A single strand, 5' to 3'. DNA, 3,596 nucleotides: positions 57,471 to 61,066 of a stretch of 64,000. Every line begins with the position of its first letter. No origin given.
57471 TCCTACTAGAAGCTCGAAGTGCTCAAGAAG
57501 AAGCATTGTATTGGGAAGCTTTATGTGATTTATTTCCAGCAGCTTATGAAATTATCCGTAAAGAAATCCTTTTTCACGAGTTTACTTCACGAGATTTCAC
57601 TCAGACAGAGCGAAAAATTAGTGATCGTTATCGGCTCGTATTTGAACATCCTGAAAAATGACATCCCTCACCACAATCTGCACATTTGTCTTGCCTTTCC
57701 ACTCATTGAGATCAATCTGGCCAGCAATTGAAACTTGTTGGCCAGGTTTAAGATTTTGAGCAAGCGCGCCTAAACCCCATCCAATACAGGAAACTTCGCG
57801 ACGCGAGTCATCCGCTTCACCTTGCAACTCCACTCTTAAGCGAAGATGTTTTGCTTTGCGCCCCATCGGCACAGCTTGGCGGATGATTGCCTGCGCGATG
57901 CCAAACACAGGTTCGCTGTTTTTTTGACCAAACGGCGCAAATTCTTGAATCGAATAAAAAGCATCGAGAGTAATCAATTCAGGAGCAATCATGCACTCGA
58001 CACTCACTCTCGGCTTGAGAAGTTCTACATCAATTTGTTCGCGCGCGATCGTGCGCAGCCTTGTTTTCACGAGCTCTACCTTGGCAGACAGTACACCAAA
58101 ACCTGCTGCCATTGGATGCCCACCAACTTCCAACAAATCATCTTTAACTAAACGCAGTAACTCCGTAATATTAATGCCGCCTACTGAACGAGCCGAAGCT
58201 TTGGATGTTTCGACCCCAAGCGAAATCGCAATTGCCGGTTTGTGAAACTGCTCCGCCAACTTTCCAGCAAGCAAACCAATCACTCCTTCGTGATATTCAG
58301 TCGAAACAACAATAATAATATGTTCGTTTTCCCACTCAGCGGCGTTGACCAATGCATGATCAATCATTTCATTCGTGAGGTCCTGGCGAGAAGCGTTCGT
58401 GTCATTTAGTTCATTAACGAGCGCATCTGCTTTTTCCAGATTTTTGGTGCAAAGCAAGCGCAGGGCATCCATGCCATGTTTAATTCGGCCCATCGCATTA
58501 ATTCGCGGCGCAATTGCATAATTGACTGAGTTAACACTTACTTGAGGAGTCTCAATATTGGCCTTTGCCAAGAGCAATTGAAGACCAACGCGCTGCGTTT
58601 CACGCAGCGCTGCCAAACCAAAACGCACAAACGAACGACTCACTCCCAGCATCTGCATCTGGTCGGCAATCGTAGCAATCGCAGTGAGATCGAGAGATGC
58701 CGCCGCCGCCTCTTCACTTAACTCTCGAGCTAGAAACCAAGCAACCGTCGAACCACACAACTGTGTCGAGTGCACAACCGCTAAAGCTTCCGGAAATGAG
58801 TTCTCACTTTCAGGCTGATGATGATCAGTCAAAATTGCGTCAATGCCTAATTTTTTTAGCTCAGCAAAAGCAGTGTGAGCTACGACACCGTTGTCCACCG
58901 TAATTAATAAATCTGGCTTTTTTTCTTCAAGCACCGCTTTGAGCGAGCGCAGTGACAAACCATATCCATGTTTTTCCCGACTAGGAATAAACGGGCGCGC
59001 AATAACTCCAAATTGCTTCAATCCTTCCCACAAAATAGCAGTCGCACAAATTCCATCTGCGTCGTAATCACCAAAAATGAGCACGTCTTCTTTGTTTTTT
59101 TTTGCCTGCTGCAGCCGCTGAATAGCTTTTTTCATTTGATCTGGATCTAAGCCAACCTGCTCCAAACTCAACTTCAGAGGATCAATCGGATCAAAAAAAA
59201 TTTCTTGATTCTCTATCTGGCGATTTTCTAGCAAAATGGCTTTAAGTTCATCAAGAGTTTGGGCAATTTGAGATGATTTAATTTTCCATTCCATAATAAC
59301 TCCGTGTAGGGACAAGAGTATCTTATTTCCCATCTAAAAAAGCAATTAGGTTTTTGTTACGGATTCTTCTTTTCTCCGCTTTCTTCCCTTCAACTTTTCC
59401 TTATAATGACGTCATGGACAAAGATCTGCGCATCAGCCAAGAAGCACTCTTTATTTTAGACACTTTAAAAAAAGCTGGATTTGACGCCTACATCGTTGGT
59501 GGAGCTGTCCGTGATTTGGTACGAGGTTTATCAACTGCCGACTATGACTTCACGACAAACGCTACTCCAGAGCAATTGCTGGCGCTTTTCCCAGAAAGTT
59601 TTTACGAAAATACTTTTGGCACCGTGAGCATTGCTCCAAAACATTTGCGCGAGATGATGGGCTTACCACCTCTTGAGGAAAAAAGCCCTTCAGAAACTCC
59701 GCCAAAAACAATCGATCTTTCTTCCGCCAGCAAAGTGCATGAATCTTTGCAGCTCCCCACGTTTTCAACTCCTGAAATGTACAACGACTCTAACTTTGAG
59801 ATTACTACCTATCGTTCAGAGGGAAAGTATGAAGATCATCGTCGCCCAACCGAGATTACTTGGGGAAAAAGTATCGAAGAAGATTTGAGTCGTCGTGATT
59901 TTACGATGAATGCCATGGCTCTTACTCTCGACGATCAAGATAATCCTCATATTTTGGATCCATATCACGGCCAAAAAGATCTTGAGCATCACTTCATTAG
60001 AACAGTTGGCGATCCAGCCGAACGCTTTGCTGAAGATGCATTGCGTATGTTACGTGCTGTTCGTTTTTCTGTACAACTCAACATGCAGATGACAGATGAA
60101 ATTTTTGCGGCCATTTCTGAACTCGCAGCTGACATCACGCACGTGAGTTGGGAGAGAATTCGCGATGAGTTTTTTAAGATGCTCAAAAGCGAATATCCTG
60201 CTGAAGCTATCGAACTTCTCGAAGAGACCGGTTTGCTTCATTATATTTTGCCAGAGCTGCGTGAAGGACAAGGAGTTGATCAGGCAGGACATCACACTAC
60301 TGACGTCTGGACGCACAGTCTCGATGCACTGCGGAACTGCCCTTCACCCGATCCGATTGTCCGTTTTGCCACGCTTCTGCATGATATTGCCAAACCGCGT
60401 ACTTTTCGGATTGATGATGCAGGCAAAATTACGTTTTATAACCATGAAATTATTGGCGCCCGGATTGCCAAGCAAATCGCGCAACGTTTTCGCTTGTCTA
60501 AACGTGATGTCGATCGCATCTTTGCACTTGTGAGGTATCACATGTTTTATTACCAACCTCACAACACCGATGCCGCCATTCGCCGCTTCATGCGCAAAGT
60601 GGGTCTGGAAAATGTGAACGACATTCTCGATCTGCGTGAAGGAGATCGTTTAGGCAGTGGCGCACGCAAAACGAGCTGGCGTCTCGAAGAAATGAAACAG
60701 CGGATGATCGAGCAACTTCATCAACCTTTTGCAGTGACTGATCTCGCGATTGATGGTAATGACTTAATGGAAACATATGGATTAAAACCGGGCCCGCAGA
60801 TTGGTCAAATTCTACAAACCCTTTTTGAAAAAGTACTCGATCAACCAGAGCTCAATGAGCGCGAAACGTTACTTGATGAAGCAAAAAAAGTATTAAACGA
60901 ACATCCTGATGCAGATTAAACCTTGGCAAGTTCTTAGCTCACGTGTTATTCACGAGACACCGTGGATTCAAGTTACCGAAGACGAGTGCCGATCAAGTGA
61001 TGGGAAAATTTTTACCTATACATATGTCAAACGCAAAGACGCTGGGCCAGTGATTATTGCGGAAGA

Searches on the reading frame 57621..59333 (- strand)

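Call 76: search_protein_families(library=pfam, proteins=[window:57621-59333:-], max_evalue=0.001)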
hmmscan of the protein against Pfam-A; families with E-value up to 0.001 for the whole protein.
window:57621-59333:- (571 aa): 4 families
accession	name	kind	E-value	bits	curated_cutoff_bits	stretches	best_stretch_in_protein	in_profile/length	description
PF17768.7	RecJ_OB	-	5.8e-25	87.9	27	1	446-557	2-107/107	RecJ OB domain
PF01368.27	DHH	-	6.3e-20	72.1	28.1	1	84-220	2-124/125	DHH family, N-terminal domain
PF02272.25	DHHA1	-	8.1e-13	49.2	25.9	1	339-421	4-91/102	DHHA1 domain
PF00436.31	SSB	-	0.00074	20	26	0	514-564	50-102/104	Single-strand binding protein family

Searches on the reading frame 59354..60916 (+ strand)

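Call 76: search_protein_families(library=pfam, proteins=[window:59354-60916:+], max_evalue=0.001)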
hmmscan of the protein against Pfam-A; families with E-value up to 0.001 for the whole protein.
window:59354-60916:+ (521 aa): 4 families
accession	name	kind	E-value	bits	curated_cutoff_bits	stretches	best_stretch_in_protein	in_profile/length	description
PF01743.26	PolyA_pol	-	5.5e-28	98.3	23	2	142-216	55-126/126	Poly A polymerase head domain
PF12627.12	PolyA_pol_RNAbd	-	6.9e-20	71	22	1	243-302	1-60/64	Probable RNA and SrmB- binding site of polymerase A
PF13735.12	tRNA_NucTran2_2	-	1.5e-11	44.9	27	1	373-509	25-148/149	tRNA nucleotidyltransferase domain 2 putative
PF01966.28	HD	-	3e-09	37.6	22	1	335-401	26-90/116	HD domain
